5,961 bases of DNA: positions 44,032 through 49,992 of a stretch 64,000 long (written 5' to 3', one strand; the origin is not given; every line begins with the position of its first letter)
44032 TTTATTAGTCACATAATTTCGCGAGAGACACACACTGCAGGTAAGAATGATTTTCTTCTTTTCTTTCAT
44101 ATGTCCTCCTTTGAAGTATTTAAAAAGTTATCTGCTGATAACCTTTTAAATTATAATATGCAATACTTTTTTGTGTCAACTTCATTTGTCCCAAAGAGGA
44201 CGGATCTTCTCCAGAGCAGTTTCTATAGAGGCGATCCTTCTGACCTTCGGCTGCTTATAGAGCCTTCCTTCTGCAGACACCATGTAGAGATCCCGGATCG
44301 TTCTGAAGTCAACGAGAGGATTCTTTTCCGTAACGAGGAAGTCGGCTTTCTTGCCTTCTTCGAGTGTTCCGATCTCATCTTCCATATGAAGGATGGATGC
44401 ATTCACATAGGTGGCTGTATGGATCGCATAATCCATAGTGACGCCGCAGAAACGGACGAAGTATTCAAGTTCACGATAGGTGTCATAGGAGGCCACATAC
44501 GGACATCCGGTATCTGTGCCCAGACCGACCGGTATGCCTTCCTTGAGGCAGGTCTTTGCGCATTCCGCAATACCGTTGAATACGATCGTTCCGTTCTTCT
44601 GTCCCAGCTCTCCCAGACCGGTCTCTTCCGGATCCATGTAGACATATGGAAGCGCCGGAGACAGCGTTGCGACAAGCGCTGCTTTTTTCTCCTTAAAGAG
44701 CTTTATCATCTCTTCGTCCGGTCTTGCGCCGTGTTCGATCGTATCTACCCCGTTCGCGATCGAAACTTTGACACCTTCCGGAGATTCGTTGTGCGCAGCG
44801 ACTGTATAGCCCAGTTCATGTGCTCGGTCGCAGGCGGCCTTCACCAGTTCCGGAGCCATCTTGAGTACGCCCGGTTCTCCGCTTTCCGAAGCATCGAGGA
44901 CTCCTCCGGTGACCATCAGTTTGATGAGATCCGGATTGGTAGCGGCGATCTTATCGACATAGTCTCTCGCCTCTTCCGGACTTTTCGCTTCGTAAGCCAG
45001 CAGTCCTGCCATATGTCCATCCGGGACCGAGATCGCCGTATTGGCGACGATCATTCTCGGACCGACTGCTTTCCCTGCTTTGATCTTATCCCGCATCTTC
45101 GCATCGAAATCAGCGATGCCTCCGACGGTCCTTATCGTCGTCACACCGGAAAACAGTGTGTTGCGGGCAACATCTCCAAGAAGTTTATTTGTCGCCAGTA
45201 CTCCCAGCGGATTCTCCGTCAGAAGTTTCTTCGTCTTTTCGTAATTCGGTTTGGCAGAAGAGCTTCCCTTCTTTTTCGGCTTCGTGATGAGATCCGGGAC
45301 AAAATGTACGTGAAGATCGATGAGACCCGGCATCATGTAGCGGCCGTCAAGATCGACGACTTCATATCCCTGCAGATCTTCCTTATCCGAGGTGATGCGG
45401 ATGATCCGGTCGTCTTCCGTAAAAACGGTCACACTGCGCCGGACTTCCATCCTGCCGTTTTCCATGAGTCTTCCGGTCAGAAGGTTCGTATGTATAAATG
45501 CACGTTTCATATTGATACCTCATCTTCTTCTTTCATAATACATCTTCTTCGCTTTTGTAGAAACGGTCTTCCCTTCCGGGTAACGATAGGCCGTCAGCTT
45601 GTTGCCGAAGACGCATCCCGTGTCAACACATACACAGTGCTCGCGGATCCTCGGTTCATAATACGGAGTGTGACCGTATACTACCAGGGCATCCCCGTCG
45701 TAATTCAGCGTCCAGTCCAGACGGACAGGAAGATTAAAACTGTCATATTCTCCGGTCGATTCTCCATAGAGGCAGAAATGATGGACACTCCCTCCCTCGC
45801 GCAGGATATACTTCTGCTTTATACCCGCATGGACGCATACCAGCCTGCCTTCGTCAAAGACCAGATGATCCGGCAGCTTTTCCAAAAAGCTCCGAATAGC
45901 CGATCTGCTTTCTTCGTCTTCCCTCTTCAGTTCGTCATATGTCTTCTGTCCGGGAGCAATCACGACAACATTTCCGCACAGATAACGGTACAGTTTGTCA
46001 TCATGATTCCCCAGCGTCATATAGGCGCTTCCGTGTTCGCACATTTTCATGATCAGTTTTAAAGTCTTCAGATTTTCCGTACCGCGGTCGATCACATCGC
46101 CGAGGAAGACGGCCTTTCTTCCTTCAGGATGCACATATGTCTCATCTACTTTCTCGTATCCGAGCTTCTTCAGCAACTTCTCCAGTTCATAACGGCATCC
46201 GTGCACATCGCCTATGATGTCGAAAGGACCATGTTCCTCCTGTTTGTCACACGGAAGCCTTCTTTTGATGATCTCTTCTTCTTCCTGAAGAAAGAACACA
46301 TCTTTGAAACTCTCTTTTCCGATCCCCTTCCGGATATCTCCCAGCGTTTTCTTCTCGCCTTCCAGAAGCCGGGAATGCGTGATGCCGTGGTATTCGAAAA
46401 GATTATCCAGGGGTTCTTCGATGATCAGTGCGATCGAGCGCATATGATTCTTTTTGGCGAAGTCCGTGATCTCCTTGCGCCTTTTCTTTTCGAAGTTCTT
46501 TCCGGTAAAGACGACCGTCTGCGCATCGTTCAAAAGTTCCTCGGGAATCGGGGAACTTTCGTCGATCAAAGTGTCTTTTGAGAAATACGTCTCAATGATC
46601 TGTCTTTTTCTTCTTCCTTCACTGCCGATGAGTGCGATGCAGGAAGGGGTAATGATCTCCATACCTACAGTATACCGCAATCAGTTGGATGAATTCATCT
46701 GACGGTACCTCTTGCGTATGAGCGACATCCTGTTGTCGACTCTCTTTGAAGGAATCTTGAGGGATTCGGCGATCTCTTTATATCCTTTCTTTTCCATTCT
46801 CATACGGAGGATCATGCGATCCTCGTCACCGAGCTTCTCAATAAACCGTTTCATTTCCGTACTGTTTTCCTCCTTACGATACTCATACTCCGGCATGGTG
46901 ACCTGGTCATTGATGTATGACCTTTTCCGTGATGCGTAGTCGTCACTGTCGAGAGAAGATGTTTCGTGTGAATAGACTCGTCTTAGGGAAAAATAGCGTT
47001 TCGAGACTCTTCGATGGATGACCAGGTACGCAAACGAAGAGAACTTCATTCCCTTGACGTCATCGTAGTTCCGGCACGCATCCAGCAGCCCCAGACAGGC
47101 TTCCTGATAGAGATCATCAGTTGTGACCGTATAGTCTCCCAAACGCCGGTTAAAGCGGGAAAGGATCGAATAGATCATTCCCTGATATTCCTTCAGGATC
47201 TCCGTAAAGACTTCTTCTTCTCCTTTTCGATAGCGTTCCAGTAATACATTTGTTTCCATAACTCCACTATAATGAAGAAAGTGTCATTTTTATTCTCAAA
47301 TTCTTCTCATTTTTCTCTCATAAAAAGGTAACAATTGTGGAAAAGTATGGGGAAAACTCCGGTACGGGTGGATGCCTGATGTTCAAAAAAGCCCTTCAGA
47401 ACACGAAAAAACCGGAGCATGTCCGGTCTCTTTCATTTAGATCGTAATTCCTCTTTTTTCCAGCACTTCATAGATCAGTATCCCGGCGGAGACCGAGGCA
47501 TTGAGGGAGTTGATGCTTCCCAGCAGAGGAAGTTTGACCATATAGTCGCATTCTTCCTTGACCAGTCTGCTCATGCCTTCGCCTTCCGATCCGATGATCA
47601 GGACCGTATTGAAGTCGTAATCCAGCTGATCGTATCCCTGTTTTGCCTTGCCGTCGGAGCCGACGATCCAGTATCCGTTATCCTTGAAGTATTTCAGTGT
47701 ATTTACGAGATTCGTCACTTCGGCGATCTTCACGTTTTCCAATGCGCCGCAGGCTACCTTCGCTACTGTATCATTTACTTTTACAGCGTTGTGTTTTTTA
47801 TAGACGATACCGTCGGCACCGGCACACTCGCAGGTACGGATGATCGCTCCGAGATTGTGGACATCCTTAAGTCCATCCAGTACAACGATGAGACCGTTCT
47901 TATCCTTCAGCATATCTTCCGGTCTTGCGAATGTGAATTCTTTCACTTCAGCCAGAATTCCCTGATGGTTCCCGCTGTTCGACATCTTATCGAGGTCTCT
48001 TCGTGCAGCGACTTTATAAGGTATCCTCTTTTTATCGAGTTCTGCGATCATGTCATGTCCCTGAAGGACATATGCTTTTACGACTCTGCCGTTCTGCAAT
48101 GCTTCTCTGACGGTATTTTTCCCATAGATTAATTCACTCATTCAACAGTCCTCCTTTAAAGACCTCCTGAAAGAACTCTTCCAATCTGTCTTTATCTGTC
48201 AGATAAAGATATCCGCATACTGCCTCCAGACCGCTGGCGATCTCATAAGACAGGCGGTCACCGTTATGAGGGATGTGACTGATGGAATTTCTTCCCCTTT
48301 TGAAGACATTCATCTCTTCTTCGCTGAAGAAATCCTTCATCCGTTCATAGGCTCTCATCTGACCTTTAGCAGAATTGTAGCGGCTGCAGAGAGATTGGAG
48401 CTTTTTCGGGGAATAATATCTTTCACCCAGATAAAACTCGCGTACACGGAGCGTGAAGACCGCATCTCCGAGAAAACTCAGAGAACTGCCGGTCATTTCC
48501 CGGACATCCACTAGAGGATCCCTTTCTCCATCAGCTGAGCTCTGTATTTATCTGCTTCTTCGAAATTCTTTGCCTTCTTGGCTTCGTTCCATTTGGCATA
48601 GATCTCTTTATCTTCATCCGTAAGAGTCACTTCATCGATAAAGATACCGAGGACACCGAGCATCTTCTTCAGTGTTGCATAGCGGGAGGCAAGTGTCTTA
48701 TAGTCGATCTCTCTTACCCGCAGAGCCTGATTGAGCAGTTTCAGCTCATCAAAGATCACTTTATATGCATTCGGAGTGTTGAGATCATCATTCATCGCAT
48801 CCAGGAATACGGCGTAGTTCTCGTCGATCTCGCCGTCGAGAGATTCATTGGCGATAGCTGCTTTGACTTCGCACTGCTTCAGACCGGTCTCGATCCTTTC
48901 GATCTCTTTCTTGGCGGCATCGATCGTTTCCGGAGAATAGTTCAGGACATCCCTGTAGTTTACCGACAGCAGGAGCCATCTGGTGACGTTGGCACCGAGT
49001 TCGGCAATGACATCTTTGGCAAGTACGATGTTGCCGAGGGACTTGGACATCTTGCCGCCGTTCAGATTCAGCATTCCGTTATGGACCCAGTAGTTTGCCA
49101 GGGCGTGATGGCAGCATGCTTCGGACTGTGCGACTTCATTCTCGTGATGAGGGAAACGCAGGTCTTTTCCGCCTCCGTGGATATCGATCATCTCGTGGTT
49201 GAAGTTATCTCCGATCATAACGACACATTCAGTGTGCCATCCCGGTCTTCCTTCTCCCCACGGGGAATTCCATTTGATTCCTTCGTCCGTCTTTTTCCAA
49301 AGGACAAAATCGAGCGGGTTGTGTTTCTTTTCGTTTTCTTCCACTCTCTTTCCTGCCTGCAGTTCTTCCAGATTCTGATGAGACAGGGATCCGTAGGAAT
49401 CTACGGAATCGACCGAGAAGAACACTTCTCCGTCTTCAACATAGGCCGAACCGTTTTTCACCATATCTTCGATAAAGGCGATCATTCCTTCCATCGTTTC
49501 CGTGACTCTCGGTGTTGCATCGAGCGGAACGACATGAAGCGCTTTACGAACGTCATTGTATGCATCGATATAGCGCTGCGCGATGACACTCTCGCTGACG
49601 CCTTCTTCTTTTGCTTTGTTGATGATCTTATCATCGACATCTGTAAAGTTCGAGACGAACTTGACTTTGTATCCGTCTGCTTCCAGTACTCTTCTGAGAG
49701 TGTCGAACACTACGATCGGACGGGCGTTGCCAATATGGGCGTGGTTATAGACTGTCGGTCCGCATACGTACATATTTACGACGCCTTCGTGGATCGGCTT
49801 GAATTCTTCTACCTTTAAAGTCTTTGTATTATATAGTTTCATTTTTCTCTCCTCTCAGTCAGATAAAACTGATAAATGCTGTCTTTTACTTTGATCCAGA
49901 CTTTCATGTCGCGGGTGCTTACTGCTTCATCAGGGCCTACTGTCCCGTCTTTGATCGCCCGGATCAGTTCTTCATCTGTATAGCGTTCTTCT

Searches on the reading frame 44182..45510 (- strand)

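Call 60: search_protein_families(library=pfam, proteins=[window:44182-45510:-], max_evalue=1e-8)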
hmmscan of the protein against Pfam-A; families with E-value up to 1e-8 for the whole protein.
window:44182-45510:- (442 aa): 2 families
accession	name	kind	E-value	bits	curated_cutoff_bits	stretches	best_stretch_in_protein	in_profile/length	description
PF01979.26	Amidohydro_1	-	4.9e-27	95.5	25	1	58-404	1-328/345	Amidohydrolase family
PF07969.17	Amidohydro_3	-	6.1e-17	62.7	29.7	1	311-399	356-449/472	Amidohydrolase family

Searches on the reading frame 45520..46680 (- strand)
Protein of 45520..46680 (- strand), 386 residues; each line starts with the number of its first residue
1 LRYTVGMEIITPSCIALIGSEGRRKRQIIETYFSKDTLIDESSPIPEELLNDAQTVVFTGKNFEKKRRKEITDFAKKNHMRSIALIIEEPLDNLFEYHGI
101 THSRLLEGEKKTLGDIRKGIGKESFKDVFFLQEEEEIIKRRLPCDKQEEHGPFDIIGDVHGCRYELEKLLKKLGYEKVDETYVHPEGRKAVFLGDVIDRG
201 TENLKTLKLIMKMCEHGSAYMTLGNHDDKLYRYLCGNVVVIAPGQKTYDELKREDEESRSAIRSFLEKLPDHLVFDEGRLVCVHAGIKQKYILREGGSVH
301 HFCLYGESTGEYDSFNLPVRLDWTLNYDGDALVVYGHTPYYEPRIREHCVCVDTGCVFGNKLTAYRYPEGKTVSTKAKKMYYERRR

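Call 60: search_protein_families(library=pfam, proteins=[window:45520-46680:-], max_evalue=1e-8)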
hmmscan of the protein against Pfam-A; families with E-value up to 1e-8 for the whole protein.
window:45520-46680:- (386 aa): 1 family
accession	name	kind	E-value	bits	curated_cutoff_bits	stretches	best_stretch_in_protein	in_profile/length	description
PF00149.33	Metallophos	-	7.8e-18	66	21.5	1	152-340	2-190/191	Calcineurin-like phosphoesterase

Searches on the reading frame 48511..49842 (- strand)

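Call 60: search_protein_families(library=pfam, proteins=[window:48511-49842:-], max_evalue=1e-8)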
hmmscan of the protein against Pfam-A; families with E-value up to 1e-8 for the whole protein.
window:48511-49842:- (443 aa): 3 families
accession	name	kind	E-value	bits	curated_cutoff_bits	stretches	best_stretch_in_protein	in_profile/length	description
PF01406.26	tRNA-synt_1e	-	8.8e-119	396.8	27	1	14-311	2-300/301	tRNA synthetases class I (C) catalytic domain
PF09190.17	DALR_2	-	2.3e-13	50.9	22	1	346-401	2-56/57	DALR domain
PF09334.17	tRNA-synt_1g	-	1.3e-11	44.4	20.1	0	245-294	308-357/391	tRNA synthetases class I (M)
